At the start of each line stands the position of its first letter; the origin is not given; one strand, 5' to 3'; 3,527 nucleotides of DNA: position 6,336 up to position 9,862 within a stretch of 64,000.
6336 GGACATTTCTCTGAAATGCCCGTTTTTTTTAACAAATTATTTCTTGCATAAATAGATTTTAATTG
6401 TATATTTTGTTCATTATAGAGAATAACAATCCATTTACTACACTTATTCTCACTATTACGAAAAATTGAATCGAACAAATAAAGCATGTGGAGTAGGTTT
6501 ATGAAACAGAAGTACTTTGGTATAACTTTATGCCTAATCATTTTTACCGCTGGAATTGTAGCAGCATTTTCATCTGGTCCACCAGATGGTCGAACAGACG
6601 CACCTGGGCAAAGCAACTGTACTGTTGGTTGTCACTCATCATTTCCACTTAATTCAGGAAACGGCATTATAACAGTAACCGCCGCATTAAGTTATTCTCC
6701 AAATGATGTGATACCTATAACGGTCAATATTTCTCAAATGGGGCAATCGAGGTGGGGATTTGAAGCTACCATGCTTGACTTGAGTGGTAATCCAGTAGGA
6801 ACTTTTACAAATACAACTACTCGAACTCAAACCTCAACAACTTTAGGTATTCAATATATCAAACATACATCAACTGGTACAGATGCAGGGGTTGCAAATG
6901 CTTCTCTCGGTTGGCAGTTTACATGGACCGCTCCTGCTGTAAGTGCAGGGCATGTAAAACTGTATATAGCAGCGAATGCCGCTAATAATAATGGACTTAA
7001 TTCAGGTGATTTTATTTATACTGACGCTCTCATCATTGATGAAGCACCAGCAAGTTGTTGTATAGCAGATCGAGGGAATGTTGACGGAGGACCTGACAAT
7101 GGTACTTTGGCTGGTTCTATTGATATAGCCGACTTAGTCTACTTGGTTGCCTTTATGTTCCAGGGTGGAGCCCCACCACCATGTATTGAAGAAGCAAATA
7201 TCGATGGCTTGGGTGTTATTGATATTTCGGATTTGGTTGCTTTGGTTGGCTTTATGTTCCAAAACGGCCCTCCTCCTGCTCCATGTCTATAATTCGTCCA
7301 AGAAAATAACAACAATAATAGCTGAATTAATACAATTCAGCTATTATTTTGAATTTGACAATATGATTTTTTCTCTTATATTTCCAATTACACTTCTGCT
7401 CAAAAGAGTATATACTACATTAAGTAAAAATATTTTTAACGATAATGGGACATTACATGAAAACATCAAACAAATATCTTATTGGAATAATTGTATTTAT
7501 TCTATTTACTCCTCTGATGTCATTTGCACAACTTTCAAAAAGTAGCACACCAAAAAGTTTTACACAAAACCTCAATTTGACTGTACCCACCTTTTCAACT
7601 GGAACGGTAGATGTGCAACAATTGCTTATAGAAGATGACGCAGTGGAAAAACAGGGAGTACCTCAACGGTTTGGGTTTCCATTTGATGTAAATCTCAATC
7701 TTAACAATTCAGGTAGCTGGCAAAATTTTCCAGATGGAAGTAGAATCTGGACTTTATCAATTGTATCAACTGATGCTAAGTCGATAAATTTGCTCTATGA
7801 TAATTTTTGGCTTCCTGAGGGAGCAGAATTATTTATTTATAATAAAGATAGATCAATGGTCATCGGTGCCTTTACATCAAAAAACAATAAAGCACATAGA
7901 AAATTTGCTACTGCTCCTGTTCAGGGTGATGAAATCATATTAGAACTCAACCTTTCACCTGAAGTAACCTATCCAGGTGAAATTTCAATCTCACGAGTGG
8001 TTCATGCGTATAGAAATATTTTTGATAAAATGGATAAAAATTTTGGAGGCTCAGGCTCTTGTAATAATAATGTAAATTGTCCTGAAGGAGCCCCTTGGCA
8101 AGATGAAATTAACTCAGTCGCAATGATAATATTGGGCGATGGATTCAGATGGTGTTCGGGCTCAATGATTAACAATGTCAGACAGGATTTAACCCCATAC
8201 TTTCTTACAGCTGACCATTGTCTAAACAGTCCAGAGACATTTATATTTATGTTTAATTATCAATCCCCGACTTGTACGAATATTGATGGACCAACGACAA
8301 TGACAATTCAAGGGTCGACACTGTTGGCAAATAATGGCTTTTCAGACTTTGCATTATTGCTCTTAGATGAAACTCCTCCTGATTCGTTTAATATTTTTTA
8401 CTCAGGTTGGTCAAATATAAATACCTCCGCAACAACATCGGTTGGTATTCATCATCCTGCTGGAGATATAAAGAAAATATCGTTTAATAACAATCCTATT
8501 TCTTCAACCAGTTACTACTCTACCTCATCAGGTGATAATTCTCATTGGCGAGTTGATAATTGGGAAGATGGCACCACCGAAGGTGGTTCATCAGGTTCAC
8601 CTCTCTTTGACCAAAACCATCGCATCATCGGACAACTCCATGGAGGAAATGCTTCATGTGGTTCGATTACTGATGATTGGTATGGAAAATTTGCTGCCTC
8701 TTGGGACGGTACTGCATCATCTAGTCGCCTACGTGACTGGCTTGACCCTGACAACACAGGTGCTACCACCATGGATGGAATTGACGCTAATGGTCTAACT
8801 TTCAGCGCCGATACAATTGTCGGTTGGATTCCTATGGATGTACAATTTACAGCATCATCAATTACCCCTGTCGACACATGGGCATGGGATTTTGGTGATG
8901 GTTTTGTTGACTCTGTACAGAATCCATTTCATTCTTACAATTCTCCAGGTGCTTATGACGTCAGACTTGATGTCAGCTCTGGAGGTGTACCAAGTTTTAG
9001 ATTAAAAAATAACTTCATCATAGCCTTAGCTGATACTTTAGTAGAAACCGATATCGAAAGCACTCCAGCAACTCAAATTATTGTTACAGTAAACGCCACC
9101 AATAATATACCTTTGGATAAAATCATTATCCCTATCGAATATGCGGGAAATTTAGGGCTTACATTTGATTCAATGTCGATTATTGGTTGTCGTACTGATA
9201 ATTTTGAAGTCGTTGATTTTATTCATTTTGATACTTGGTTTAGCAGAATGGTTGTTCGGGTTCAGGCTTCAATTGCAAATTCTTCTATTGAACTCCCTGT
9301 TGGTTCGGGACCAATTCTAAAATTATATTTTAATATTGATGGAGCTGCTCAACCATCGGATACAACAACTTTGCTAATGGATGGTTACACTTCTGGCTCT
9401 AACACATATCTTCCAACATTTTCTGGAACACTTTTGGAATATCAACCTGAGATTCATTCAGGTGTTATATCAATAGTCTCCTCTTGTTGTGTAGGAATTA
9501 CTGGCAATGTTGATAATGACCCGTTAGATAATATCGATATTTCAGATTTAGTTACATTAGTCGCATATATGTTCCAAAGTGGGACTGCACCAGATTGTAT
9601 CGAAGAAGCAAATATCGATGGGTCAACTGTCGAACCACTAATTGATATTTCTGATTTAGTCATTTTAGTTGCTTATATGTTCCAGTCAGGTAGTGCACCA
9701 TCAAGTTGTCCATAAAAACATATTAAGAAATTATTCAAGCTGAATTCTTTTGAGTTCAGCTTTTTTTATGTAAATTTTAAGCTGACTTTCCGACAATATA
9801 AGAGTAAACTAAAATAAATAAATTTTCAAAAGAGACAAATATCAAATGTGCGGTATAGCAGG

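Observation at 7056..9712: Shared cysteine-bracketed double EF-hand (dockerin-like) C-terminal module on two adjacent secreted proteins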

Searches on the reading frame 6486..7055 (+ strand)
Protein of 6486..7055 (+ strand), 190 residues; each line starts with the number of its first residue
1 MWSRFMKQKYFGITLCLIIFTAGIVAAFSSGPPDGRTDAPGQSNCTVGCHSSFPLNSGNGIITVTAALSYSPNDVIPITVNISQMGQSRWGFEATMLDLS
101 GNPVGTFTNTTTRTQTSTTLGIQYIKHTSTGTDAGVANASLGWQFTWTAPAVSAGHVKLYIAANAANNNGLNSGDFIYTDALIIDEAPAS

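Call 62: find_homologous_proteins(query=window:6486-7055:+, max_evalue=0.001)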
Query window:6486-7055:+ (190 aa): 166 proteins with E <= 0.001 among 349 candidates; the best 120 are listed.
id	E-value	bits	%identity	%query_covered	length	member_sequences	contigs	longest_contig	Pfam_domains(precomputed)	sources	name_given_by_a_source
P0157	4.2e-117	406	100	97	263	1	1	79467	-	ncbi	-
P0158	3.9e-64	234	61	97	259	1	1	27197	-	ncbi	-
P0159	2.5e-63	231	59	97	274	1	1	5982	-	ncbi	-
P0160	2.7e-60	221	57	94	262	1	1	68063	-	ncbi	-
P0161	4.3e-53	198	55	87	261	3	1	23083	-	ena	-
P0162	2.1e-51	192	55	89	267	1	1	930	-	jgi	-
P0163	9.6e-49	184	54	96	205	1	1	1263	-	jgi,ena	-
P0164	1.0e-48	184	49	97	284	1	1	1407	-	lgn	-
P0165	5.1e-48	181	51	97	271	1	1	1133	-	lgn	-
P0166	9.4e-47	177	54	87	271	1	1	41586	-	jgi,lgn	jgi:hypothetical protein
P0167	7.1e-44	168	48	96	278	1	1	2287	-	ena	-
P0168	7.6e-44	168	48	95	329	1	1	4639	PF17957.8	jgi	jgi:hypothetical protein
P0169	7.9e-44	168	48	91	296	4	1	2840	PF18962.8,PF13860.13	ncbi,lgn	-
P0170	5.1e-43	165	49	95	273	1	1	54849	PF18962.8,PF13860.13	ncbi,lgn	-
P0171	5.3e-43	165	48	92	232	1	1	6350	PF18203.7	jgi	jgi:hypothetical protein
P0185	3.4e-40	156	47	87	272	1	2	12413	PF18962.8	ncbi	ncbi:MAG: choice-of-anchor V domain-containing protein [candidate division Zixibacteria bacterium]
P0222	1.6e-35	140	50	80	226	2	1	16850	PF02014.24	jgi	-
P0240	3.7e-34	136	43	92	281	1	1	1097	PF02014.24,PF18962.8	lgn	-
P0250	1.7e-32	131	45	85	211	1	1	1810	PF02014.24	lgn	-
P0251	1.8e-32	131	41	92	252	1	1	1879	PF02014.24,PF00404.25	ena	-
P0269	2.3e-30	124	43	87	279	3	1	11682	PF00404.25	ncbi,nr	ncbi:MAG: hypothetical protein GWO41_06590 [candidate division Zixibacteria bacterium]|nr:hypothetic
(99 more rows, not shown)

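Call 65: find_encoding_contigs(protein=P0157, flank=3000, max_places=2)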
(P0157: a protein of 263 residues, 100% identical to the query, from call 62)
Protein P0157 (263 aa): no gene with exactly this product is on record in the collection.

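Call 66: list_cluster_members(proteins=[P0157, P0158, P0159, P0160, P0185, P0269])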
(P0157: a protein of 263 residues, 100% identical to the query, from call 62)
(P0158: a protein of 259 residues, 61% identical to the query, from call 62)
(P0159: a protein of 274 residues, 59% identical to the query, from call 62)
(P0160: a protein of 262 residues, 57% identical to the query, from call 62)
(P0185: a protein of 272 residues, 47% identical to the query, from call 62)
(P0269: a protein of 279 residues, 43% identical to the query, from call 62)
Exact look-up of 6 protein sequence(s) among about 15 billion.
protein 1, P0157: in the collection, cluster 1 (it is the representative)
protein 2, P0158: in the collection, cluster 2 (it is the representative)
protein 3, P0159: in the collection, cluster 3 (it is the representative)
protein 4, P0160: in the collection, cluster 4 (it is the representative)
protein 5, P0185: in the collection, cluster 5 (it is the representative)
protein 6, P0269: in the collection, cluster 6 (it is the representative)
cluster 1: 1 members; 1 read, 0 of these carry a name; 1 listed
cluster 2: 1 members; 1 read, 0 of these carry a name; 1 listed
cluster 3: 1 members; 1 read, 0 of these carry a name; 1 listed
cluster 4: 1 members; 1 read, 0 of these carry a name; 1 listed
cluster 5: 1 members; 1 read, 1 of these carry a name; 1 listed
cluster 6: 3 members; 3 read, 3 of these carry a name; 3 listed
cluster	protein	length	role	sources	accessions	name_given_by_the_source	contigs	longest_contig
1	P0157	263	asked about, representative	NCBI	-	-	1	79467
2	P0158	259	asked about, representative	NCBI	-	-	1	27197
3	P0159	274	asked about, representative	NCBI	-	-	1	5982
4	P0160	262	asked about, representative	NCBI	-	-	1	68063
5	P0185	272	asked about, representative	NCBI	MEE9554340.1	MAG: choice-of-anchor V domain-containing protein [candidate division Zixibacteria ...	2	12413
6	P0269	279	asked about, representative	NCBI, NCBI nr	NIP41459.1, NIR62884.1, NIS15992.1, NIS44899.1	MAG: hypothetical protein GWO41_06590 [candidate division Zixibacteria bacterium] | hypothetical protein [candidate division Zixibacteria bacterium]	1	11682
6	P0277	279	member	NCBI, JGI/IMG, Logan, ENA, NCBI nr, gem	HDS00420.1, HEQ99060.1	MAG TPA: hypothetical protein ENO22_06945 [candidate division Zixibacteria bacterium] | hypothetical protein [candidate division Zixibacteria bacterium]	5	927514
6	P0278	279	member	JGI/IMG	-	hypothetical protein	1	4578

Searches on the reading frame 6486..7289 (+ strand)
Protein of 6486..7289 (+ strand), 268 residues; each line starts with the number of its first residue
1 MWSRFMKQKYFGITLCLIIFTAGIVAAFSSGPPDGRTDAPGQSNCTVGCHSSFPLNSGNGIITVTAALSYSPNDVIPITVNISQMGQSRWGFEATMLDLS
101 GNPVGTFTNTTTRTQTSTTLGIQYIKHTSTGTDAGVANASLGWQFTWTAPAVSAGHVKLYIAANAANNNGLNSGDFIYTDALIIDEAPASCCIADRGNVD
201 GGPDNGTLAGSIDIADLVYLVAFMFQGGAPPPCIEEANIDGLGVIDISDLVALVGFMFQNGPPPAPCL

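Call 4: search_protein_families(library=pfam, proteins=[window:6486-7289:+], max_evalue=1)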
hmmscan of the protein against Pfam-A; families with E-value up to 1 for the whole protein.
window:6486-7289:+ (268 aa): 0 families

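Call 5: search_protein_families(library=ncbifam, proteins=[window:6486-7289:+], max_evalue=1)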
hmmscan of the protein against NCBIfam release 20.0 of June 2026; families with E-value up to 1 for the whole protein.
window:6486-7289:+ (268 aa): 2 families
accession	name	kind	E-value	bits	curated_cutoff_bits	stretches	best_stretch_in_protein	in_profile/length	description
NF041895.1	choice_anch_V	domain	8.8e-28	97.2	42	1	18-181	2-148/150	choice-of-anchor V domain-containing protein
NF041894.1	MXAN_6652_fam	equivalog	0.00074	19.1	200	1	136-183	106-152/203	MXAN_6652 family MXYO-CTERM-anchored protein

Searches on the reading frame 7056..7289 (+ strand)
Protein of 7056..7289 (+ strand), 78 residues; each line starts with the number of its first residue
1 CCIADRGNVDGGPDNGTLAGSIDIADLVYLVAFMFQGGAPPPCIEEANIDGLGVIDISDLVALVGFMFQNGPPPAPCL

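Call 4: search_protein_families(library=pfam, proteins=[window:7056-7289:+], max_evalue=1)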
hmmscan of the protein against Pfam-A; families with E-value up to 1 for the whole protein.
window:7056-7289:+ (78 aa): 0 families

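Call 5: search_protein_families(library=ncbifam, proteins=[window:7056-7289:+], max_evalue=1)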
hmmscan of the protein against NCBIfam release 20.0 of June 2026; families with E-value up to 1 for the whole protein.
window:7056-7289:+ (78 aa): 1 family
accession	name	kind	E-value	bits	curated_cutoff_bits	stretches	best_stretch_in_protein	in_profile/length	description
NF045500.1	Omp28_seleno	equivalog_domain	0.047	13.1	200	1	6-66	317-374/377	Omp28-related selenoprotein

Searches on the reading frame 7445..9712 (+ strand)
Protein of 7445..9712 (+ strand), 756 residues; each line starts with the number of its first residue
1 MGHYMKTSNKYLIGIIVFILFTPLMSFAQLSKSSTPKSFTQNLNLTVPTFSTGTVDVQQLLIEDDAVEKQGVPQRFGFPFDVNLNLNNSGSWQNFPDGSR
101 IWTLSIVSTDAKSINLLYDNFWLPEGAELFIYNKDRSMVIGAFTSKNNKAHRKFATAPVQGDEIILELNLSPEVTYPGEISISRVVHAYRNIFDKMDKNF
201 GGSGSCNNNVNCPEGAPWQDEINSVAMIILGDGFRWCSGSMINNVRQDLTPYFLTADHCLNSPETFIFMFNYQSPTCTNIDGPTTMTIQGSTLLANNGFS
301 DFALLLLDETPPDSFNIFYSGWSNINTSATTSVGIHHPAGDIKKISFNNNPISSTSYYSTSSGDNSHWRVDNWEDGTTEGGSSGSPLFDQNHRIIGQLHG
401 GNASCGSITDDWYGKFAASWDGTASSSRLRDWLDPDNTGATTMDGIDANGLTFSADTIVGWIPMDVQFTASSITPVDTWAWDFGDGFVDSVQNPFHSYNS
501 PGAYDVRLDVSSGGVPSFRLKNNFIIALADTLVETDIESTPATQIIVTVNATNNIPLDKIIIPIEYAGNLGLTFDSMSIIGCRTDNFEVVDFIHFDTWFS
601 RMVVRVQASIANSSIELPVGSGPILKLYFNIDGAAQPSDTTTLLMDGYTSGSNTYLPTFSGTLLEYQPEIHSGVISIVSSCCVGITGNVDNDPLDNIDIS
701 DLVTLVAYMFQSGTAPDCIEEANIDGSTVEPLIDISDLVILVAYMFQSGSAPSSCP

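Call 4: search_protein_families(library=pfam, proteins=[window:7445-9712:+], max_evalue=1)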
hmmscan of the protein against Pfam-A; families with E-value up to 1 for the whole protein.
window:7445-9712:+ (756 aa): 5 families
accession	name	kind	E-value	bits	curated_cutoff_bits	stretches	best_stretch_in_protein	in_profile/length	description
PF18911.6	PKD_4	-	1.2e-09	38.5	27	1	465-512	19-70/85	PKD domain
PF13365.12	Trypsin_2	-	1.9e-08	35.6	27.6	1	238-396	2-143/144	Trypsin-like peptidase domain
PF00801.26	PKD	-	1.5e-07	31.8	23.5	1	451-511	2-66/80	PKD domain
PF03547.23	Mem_trans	-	0.063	12.3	25.7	1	8-47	28-67/343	Membrane transport protein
PF10459.15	Peptidase_S46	-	0.066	12.3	22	1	378-412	630-662/698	Peptidase S46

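Call 5: search_protein_families(library=ncbifam, proteins=[window:7445-9712:+], max_evalue=1)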
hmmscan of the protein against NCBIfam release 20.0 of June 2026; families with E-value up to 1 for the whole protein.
window:7445-9712:+ (756 aa): 3 families
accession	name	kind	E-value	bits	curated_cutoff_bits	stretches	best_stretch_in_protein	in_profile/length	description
TIGR00864.1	PCC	subfamily_domain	0.058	9.7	1861.4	1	468-509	1417-1458/2700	polycystin cation channel protein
NF053519.1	DipepPtdsDpp7Prph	equivalog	0.061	11.7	1200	1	377-403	638-664/708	dipeptidyl-peptidase Dpp7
TIGR01515.1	branching_enzym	equivalog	0.15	10.6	463.95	1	159-229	529-598/607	1,4-alpha-glucan branching enzyme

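Call 45: find_encoding_contigs(protein=window:7445-9712:+, flank=2000, max_places=3)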
Protein window:7445-9712:+ (756 aa): no gene with exactly this product is on record in the collection.

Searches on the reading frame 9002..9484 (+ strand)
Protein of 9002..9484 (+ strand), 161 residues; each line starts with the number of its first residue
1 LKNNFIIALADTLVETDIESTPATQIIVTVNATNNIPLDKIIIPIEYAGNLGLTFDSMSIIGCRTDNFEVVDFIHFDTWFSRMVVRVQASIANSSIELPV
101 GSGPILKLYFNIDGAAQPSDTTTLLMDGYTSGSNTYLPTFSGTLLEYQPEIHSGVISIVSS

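Call 35: find_homologous_proteins(query=window:9002-9484:+, max_evalue=0.001)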
Query window:9002-9484:+: 39 candidates shared short words with the query, none scored E <= 0.001.

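Call 72: find_related_loci(query=A9, collection=metagenome_contigs, flank=4000)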
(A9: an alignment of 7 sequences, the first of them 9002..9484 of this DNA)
Query A9 (161 aa) in metagenome_contigs; peptide patterns used: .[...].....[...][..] (x = any residue, [..] = any of these).
40 stretches matched a pattern; 16 encode a relative of the query (tblastn E <= 1e-3); 16 distinct loci.
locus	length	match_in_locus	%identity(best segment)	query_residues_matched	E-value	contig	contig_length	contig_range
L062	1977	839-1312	59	1-158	1e-66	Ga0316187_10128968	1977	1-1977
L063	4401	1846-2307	39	4-158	2e-31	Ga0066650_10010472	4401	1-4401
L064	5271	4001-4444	40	4-156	3e-30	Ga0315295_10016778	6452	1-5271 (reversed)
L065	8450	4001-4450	37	2-155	5e-30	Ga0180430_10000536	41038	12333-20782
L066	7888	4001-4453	39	2-158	4e-29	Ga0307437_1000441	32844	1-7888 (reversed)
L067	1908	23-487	36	4-159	5e-29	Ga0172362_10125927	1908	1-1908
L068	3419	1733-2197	36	4-159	1e-28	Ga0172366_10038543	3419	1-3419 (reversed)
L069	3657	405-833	39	2-149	1e-27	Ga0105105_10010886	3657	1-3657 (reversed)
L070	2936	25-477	37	4-159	6e-27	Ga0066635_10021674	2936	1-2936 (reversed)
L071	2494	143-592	35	2-157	6e-27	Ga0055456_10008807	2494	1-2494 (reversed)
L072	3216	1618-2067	35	4-158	9e-27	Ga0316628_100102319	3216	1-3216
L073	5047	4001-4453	37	4-159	9e-27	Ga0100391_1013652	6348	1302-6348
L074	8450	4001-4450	32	4-158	1e-26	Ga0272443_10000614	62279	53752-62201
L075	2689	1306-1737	37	9-157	2e-25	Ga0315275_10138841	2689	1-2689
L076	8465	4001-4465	33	2-160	3e-20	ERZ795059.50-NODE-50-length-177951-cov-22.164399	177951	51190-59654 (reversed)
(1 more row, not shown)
